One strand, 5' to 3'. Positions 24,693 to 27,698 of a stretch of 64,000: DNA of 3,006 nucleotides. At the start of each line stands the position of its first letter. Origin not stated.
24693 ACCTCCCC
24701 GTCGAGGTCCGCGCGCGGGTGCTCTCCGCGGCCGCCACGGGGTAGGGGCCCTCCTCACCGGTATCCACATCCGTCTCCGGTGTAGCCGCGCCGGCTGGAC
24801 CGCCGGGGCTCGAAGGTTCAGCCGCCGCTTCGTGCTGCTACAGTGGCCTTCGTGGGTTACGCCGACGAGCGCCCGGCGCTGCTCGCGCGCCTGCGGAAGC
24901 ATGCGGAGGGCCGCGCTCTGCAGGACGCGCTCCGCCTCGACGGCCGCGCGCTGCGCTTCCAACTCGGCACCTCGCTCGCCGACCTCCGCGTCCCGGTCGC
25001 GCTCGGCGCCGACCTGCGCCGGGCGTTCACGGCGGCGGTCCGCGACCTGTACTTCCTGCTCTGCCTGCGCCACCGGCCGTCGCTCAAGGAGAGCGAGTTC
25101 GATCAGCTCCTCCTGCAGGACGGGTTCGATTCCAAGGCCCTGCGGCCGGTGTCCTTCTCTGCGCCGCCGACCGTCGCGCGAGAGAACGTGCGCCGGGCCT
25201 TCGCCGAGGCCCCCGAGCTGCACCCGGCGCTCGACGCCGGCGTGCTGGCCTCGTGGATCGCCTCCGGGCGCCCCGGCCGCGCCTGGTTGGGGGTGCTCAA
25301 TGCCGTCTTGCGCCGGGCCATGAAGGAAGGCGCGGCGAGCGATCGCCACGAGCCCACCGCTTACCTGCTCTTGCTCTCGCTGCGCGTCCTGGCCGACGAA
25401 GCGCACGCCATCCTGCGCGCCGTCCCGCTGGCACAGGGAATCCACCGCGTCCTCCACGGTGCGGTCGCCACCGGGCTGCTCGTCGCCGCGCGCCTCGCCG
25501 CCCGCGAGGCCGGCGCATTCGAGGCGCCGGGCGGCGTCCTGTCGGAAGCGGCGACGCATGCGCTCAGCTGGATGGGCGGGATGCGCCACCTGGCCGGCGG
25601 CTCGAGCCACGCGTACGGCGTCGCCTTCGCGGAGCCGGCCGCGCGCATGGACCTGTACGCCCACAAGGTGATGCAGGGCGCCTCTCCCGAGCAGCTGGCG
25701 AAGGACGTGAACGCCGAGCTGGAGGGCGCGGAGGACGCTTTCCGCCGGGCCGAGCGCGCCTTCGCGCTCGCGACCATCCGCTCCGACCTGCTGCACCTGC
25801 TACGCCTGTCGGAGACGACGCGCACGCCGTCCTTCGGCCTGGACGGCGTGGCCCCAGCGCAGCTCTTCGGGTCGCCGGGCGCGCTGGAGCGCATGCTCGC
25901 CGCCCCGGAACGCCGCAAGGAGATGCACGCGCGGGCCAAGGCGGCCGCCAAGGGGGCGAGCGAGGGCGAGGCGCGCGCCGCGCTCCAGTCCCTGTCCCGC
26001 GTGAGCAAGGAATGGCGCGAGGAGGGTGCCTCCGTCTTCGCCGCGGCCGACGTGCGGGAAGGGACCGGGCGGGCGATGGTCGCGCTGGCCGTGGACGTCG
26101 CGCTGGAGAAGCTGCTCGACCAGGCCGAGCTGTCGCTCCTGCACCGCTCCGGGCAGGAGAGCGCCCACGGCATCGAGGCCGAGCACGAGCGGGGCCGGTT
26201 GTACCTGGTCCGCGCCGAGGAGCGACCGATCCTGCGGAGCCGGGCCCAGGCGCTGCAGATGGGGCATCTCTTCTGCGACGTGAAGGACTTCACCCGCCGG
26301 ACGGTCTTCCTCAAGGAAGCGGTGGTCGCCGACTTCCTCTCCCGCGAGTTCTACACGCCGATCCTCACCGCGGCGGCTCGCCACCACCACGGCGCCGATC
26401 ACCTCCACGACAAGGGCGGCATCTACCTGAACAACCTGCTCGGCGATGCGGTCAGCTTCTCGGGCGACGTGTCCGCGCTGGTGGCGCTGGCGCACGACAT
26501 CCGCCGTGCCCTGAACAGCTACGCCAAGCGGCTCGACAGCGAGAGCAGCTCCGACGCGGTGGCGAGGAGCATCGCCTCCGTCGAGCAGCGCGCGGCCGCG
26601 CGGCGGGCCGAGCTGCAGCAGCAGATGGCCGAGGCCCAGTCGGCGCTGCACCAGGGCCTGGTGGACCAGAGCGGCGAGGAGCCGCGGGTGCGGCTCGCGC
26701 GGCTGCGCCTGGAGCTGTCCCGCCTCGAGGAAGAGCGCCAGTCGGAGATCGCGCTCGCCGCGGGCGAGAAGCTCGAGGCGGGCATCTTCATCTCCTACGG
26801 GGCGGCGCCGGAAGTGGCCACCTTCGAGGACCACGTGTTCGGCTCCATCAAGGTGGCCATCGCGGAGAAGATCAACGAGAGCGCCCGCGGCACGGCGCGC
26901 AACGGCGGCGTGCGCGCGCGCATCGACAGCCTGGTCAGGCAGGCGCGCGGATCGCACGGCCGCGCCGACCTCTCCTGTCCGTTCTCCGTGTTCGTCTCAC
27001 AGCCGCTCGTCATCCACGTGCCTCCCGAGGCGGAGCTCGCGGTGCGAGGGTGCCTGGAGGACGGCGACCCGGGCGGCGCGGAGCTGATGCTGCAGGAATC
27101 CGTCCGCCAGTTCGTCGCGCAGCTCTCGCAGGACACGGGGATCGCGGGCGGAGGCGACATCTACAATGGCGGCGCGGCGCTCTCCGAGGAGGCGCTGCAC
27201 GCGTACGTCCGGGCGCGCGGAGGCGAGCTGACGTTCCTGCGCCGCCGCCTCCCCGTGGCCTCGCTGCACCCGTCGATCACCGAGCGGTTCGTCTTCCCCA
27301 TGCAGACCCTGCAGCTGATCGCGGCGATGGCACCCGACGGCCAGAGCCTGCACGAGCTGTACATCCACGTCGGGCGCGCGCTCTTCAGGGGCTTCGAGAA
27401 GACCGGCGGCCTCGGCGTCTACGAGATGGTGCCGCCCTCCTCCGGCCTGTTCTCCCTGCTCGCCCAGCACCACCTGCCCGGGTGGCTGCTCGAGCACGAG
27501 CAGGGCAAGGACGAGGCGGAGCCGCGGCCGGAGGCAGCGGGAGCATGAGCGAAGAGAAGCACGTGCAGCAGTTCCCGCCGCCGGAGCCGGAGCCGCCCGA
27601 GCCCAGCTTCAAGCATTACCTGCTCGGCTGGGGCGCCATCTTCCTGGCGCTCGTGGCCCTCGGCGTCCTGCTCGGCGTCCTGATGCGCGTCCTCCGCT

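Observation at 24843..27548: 901-aa protein with an insertion-split class III nucleotidyl-cyclase-like core and a 470-aa unknown N-terminal region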

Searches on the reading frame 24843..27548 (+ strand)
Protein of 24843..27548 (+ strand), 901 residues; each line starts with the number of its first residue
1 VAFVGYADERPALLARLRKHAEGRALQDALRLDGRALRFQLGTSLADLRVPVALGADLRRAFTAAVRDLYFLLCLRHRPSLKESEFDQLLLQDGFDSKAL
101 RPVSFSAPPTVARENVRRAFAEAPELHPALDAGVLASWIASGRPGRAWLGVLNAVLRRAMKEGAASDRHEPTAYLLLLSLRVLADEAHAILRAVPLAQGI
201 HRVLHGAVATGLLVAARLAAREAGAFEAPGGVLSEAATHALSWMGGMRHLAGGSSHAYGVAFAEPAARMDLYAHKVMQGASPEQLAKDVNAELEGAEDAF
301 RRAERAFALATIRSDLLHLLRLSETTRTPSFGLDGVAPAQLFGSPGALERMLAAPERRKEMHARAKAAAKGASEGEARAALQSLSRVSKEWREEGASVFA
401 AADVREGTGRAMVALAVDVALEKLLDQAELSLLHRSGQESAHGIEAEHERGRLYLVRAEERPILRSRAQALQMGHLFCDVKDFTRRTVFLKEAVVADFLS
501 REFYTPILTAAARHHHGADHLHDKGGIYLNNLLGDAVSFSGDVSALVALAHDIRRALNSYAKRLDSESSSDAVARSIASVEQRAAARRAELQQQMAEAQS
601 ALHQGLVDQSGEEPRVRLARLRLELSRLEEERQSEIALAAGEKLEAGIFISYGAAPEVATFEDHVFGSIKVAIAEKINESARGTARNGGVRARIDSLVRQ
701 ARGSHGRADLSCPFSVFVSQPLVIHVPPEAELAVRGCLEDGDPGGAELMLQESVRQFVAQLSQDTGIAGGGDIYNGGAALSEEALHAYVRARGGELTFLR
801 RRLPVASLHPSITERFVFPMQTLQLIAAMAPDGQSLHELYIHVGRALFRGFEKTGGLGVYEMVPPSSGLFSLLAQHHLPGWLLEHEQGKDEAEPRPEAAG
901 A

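Call 3: search_protein_families(library=pfam, proteins=[window:24843-27548:+], max_evalue=10)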
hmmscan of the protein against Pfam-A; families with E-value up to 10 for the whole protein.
window:24843-27548:+ (901 aa): 1 family
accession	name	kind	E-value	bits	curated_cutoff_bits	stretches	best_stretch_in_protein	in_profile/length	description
PF03194.20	LUC7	-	0.31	11.2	33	1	546-634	89-174/246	LUC7 N_terminus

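Call 4: search_protein_families(library=ncbifam, proteins=[window:24843-27548:+], max_evalue=10)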
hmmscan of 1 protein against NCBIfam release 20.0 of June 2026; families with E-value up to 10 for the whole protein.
window:24843-27548:+ (901 aa): 0 families

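Call 5: search_solved_structures(query=window:24843-27548:+, max_evalue=10)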
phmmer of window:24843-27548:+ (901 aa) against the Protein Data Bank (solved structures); distinct sequences matched with E-value up to 10: 1.
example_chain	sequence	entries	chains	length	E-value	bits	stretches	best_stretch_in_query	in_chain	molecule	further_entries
9e6q_Ak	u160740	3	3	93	0.2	13.1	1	390-470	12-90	PaREP1 domain containing protein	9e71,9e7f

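Call 6: find_homologous_proteins(query=window:24843-27548:+, max_evalue=0.001)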
Query window:24843-27548:+ (901 aa): 152 proteins with E <= 0.001 among 8000 candidates; the best 120 are listed.
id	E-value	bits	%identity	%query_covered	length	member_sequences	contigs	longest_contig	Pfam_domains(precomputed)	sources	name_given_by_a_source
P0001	0.0e+0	1784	92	100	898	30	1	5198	-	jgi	-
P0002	0.0e+0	1633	85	100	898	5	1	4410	-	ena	-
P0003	0.0e+0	1623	84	100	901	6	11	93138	-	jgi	-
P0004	0.0e+0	1619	84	100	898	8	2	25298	-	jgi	-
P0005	0.0e+0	1617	83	100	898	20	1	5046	-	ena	-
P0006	0.0e+0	1598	82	100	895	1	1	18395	-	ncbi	ncbi:MAG: hypothetical protein ACJ79H_08045 [Myxococcales bacterium]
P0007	0.0e+0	1588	82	100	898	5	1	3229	-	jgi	-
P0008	0.0e+0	1542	80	100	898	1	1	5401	-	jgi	jgi:hypothetical protein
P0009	0.0e+0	1536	79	100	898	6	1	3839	-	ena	-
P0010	0.0e+0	1412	74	99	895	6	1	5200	-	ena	-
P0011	0.0e+0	1392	72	100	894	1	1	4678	-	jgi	jgi:hypothetical protein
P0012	0.0e+0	1380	72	100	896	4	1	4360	-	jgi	jgi:hypothetical protein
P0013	0.0e+0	1366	72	99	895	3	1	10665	-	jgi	jgi:hypothetical protein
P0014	0.0e+0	1356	71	100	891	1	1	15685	-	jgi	jgi:hypothetical protein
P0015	0.0e+0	1257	81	81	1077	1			-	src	-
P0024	0.0e+0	1081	58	100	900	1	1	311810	-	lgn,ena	-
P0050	0.0e+0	1037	58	98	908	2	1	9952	-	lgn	-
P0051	0.0e+0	1037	58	98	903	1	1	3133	-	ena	-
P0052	0.0e+0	1037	58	98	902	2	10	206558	-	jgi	jgi:hypothetical protein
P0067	0.0e+0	1020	57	98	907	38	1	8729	-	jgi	-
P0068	0.0e+0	1020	56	100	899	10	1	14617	-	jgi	-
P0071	0.0e+0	1017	56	98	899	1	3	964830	-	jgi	jgi:hypothetical protein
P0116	2.6e-279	947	53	99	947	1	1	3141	-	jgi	jgi:class 3 adenylate cyclase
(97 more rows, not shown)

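Call 12: search_protein_representatives(protein=window:24843-27548:+)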
Query: 901 residues. Proteins with E-value up to 0.001 (for the whole library): 256; up to 1e-10: 212; up to 1e-30: 131. The best 150 are listed.
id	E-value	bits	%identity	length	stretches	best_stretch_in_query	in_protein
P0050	0.0e+00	1036.9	59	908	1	5-887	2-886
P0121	8.7e-197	672.6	47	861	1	6-880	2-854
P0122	1.8e-170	585.6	41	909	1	5-881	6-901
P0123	5.2e-163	560.9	86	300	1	602-900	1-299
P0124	2.8e-154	532.0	60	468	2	624-897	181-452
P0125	8.1e-152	523.9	41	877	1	6-878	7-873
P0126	7.0e-137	474.5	40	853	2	13-593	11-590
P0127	2.5e-120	419.7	38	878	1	15-868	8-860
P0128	6.7e-108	378.6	37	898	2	36-719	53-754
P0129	2.1e-106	373.7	58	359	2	108-383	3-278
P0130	2.1e-105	370.4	38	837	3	32-584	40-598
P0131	7.0e-101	355.4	45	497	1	135-599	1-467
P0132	3.6e-99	349.7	47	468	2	626-882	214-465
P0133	3.8e-99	349.7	32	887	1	24-880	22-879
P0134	4.6e-98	346.1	72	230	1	672-901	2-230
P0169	5.7e-68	246.5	36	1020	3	617-892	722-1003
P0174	1.1e-66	242.2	32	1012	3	626-889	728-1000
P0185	5.4e-62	226.8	33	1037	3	618-884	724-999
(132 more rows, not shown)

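Call 18: find_encoding_contigs(protein=P0024, flank=6000, max_places=2)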
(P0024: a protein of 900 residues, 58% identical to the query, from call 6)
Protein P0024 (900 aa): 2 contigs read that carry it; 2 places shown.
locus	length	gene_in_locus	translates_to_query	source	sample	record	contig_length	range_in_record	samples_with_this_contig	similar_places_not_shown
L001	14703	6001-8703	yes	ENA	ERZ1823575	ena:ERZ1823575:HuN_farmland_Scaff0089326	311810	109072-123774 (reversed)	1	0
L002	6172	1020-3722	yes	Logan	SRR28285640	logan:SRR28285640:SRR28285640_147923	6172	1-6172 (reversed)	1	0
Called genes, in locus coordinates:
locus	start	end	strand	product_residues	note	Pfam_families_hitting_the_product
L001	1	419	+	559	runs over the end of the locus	PF13167:GTP-bdg_N, PF16360:GTP-bdg_M, PF03193:RsgA_GTPase (faint), PF13191:AAA_16 (weak), PF00350:Dynamin_N (faint), PF01926:MMR_HSR1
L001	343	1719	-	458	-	-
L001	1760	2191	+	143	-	-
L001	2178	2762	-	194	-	-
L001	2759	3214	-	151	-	-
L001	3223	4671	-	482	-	PF03951:Gln-synt_N, PF00120:Gln-synt_C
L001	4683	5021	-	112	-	PF00543:P-II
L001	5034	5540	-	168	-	-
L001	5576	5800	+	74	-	-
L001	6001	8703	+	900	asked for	-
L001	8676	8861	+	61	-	-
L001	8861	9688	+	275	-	PF00085:Thioredoxin (weak), PF13899:Thioredoxin_7, PF13098:Thioredoxin_2, PF07719:TPR_2 (faint)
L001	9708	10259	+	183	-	PF07228:SpoIIE (weak)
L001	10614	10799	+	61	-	-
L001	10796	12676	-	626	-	PF00072:Response_reg, PF01590:GAF, PF13185:GAF_2, PF00989:PAS (faint), PF08448:PAS_4 (weak), PF12860:PAS_7 (weak), PF13188:PAS_8, PF00990:GGDEF, +1 more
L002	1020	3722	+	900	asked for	-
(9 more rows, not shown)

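Call 21: find_encoding_contigs(protein=P0071, flank=6000, max_places=1)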
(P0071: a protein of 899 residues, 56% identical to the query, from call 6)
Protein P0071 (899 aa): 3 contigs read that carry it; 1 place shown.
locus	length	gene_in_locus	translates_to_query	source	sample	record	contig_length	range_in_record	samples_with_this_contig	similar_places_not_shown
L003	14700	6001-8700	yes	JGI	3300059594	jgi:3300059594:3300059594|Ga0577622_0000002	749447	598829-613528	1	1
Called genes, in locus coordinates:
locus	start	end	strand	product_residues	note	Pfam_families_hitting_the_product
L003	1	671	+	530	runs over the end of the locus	PF13167:GTP-bdg_N, PF16360:GTP-bdg_M, PF13191:AAA_16 (weak), PF00009:GTP_EFTU (faint), PF00350:Dynamin_N (faint), PF01926:MMR_HSR1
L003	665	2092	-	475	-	-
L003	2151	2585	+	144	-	-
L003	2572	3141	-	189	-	-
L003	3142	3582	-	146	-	-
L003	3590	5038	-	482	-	PF03951:Gln-synt_N, PF00120:Gln-synt_C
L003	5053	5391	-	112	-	PF00543:P-II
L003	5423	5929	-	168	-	-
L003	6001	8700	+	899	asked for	-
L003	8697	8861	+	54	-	-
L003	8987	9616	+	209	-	-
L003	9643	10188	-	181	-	PF01797:Y1_Tnp (faint)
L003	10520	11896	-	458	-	PF01546:Peptidase_M20 (weak), PF07687:M20_dimer (weak)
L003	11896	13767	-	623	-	PF00072:Response_reg, PF01590:GAF, PF13185:GAF_2, PF00989:PAS (weak), PF08448:PAS_4, PF12860:PAS_7 (weak), PF13426:PAS_9 (weak), PF00990:GGDEF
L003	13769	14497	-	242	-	PF02633:Creatininase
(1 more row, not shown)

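Call 22: find_homologous_proteins(query=A2, max_evalue=0.001)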
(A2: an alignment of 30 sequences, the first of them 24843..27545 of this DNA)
Query A2 (30 sequences) (901 aa, profile of the alignment): 152 proteins with E <= 0.001 among 8000 candidates; the best 120 are listed.
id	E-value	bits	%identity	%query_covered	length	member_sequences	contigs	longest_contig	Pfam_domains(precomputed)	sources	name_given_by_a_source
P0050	3.9e-287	973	58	98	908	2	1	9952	-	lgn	-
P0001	2.5e-284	964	92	100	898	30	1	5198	-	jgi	-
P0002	4.8e-284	963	85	100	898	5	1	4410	-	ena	-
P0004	9.1e-281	952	84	100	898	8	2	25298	-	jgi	-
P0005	2.1e-280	951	83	100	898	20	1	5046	-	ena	-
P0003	1.9e-279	948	84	100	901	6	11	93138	-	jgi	-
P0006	6.8e-279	946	82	100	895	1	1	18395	-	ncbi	ncbi:MAG: hypothetical protein ACJ79H_08045 [Myxococcales bacterium]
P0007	5.3e-278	943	82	100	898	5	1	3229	-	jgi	-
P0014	1.9e-277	941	71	100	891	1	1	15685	-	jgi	jgi:hypothetical protein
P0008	3.5e-277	940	80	100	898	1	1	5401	-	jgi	jgi:hypothetical protein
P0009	5.0e-274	930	79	100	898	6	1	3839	-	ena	-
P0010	1.1e-270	919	74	99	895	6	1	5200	-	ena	-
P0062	1.8e-270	918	58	98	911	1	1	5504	-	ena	-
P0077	5.1e-270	917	56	98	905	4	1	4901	-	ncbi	-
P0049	1.2e-269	916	59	98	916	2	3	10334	-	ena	-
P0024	6.0e-263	893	58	100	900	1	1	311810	-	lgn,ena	-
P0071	7.3e-259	880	56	98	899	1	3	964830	-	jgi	jgi:hypothetical protein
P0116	3.4e-256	871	53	99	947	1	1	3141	-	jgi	jgi:class 3 adenylate cyclase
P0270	4.0e-244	831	37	95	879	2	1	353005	-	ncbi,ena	-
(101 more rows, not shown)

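Call 26: find_encoding_contigs(protein=P0270, flank=6000, max_places=1)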
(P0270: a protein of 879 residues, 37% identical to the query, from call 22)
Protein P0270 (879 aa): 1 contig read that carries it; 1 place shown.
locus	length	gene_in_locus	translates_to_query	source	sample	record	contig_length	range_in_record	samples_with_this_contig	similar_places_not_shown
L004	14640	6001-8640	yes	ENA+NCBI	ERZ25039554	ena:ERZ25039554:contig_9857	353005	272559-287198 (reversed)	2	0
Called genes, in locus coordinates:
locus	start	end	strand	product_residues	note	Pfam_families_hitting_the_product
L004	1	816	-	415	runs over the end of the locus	PF00291:PALP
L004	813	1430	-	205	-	PF00697:PRAI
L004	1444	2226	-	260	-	PF00218:IGPS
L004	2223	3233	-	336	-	PF02885:Glycos_trans_3N, PF00591:Glycos_transf_3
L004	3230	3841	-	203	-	PF00117:GATase, PF07722:Peptidase_C26 (weak)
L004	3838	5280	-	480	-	PF04715:, PF00425:Chorismate_bind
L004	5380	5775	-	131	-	PF02261:Asp_decarbox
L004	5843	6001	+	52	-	-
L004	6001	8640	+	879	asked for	-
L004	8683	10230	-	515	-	PF13462:Thioredoxin_4, PF01323:DSBA, PF13743:Thioredoxin_5 (faint), PF13098:Thioredoxin_2 (weak), PF13462:Thioredoxin_4, PF01323:DSBA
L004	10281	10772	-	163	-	-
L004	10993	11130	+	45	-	PF01206:TusA (weak)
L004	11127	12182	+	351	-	PF02568:ThiI, PF03054:tRNA_Me_trans, PF18297:NFACT-R_2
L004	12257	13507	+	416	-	PF01053:Cys_Met_Meta_PP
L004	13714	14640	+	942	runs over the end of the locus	PF01326:PPDK_N, PF00391:PEP-utilizers, PF02896:PEP-utilizers_C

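Call 32: search_solved_structures(query=A2, max_evalue=10, show_alignments=3)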
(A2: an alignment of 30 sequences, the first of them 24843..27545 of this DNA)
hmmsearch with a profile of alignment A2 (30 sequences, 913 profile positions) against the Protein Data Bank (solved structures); distinct sequences matched with E-value up to 10: 5.
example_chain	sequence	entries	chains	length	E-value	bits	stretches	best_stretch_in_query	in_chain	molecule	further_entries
3cka_A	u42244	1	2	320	0.024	16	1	843-889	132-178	Outer surface protein A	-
6ixh_P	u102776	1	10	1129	0.054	14.9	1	336-491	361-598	Type VI Secretion System TssM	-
6hs7_A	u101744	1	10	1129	0.12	13.7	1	336-491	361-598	ImcF-like family protein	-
3eex_A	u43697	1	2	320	0.18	13.1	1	843-894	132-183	Outer Surface Protein A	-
3vp8_A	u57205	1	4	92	0.27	12.5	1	580-651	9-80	General transcriptional corepressor TUP1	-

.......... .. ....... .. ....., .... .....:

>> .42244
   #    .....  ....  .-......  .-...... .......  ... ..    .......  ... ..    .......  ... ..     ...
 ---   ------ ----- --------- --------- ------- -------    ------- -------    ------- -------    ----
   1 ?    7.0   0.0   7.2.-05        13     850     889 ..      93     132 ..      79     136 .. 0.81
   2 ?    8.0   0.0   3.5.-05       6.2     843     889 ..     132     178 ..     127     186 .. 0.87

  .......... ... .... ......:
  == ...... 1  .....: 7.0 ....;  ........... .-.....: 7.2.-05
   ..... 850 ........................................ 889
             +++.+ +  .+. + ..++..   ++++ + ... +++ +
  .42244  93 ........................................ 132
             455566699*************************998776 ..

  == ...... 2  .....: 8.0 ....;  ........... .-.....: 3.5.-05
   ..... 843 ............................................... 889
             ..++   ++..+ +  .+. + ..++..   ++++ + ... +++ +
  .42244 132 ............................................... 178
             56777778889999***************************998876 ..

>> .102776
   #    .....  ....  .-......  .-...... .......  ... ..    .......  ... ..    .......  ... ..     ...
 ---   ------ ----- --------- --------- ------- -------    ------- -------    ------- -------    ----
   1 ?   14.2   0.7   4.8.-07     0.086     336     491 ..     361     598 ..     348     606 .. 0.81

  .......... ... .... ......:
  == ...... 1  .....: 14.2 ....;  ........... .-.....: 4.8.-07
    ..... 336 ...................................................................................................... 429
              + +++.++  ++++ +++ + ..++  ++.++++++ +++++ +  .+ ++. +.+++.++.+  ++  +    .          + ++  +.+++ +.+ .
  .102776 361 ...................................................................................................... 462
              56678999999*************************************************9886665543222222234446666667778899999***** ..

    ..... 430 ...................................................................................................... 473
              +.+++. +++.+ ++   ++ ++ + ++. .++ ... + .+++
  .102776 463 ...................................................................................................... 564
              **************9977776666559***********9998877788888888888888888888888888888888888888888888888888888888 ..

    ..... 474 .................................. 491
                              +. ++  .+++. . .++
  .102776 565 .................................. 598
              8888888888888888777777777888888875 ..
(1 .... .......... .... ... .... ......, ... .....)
